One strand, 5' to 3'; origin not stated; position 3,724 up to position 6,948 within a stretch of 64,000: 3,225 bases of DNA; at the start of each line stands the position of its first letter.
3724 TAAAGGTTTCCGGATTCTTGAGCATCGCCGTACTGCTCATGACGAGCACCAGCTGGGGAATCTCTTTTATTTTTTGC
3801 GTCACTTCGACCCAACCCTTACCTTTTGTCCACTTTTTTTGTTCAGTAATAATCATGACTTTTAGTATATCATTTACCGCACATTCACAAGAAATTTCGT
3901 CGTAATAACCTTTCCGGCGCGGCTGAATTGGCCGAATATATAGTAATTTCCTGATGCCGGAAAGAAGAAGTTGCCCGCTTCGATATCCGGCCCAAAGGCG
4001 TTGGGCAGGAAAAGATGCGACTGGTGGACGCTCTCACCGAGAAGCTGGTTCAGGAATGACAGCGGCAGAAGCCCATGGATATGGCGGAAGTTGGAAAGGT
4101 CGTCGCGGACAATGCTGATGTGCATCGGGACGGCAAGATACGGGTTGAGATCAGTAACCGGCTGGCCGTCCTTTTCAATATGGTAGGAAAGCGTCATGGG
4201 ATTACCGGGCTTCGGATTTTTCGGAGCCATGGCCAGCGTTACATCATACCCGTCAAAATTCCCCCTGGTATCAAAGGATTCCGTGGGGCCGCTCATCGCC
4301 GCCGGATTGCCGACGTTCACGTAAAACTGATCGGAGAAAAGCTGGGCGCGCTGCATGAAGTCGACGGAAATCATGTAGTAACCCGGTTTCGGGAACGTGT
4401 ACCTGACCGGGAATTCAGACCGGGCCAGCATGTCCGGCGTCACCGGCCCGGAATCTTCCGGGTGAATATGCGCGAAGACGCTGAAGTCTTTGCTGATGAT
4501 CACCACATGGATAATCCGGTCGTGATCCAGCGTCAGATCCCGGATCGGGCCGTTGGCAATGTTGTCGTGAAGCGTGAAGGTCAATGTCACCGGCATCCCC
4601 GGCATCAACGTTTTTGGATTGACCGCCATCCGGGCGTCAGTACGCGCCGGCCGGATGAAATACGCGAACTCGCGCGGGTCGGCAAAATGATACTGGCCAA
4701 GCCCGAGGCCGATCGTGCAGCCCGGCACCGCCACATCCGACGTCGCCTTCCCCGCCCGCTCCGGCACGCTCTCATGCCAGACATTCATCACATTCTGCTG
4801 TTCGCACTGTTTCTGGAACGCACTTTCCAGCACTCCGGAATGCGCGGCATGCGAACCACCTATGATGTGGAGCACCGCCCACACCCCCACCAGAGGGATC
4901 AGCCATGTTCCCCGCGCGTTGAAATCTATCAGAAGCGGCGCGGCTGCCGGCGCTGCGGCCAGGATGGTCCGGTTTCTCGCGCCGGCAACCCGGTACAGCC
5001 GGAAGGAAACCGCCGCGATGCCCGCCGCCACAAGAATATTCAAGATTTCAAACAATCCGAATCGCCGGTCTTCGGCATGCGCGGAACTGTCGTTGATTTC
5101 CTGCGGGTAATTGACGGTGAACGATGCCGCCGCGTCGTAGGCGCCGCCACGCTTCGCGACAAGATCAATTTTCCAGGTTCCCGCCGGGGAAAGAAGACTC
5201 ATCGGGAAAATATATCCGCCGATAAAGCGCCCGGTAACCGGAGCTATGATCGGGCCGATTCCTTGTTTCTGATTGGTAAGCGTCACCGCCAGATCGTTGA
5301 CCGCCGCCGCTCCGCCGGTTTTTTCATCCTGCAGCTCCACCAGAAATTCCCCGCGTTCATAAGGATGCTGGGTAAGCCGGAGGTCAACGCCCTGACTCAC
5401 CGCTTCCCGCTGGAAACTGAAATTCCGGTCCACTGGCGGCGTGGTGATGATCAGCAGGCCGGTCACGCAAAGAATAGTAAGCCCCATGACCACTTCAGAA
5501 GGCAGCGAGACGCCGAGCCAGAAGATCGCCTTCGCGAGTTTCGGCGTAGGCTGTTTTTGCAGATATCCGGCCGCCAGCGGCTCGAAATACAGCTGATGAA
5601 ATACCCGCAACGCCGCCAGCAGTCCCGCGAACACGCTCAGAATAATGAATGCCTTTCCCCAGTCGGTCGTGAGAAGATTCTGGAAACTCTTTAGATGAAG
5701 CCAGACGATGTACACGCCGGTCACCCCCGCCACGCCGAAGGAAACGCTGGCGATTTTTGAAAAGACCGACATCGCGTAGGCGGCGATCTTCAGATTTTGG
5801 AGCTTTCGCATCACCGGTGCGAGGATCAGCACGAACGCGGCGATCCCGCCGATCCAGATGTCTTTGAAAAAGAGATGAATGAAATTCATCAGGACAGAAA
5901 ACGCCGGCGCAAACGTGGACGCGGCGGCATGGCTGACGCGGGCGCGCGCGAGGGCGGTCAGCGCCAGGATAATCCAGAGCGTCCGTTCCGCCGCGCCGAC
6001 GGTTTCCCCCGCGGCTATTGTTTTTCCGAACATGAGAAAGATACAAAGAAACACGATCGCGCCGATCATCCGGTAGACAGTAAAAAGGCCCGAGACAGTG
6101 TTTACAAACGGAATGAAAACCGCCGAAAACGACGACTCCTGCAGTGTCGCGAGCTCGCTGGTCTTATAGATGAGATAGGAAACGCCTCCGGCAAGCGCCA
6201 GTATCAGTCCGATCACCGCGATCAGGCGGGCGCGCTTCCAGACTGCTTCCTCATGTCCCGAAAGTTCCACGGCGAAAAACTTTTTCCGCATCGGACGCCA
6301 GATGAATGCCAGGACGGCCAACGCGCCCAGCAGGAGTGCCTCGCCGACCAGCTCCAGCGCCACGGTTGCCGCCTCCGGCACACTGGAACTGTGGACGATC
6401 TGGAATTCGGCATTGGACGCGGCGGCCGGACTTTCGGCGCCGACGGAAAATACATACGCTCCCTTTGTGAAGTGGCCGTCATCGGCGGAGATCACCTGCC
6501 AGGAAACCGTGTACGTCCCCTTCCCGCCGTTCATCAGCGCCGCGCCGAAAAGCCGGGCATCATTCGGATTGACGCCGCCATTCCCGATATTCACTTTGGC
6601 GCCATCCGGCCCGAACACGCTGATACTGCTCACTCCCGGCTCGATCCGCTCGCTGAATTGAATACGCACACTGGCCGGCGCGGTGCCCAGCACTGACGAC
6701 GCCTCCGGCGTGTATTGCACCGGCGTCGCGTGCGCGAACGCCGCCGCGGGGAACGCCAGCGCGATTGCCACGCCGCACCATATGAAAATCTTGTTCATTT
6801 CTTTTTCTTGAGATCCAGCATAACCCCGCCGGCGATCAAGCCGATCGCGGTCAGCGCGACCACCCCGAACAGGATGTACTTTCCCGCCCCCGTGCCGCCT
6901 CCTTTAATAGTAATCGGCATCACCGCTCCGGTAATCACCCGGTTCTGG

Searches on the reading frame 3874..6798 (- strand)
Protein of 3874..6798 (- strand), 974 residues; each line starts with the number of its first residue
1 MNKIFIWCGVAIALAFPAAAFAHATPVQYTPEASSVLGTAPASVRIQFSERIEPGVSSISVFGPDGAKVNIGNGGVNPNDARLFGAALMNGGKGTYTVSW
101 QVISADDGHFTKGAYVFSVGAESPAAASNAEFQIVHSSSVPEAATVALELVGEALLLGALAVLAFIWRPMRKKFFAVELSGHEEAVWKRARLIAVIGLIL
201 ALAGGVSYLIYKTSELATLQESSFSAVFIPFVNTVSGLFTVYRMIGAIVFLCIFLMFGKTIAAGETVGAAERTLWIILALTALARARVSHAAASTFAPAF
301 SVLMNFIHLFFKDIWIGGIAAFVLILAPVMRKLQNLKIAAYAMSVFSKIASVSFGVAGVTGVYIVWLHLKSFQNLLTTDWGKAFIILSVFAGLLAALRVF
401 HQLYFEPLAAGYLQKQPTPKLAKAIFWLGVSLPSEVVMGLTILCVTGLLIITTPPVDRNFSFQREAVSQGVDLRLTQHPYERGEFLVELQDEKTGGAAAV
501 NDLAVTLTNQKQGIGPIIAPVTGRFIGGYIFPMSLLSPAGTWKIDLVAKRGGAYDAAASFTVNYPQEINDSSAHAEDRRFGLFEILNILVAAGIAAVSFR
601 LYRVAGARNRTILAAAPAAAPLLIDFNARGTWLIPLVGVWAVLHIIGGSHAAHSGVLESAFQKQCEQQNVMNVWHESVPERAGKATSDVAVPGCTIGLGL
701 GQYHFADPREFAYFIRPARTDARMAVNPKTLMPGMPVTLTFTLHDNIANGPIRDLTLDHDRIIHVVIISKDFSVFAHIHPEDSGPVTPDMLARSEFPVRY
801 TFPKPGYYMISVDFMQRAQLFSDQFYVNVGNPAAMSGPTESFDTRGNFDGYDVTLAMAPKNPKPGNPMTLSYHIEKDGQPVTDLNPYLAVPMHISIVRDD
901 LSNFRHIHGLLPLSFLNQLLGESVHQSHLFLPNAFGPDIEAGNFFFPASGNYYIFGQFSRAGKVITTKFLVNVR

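Call 83: search_protein_families(library=pfam, proteins=[window:3874-6798:-], max_evalue=0.00001)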
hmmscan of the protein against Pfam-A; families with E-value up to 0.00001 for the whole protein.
window:3874-6798:- (974 aa): 2 families
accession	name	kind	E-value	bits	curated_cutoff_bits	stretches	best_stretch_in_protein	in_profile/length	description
PF04234.18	CopC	-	2.1e-19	70.7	23.3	1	23-119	1-92/92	CopC domain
PF05425.18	CopD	-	2.7e-07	31.4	32.1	1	342-449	3-105/105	Copper resistance protein D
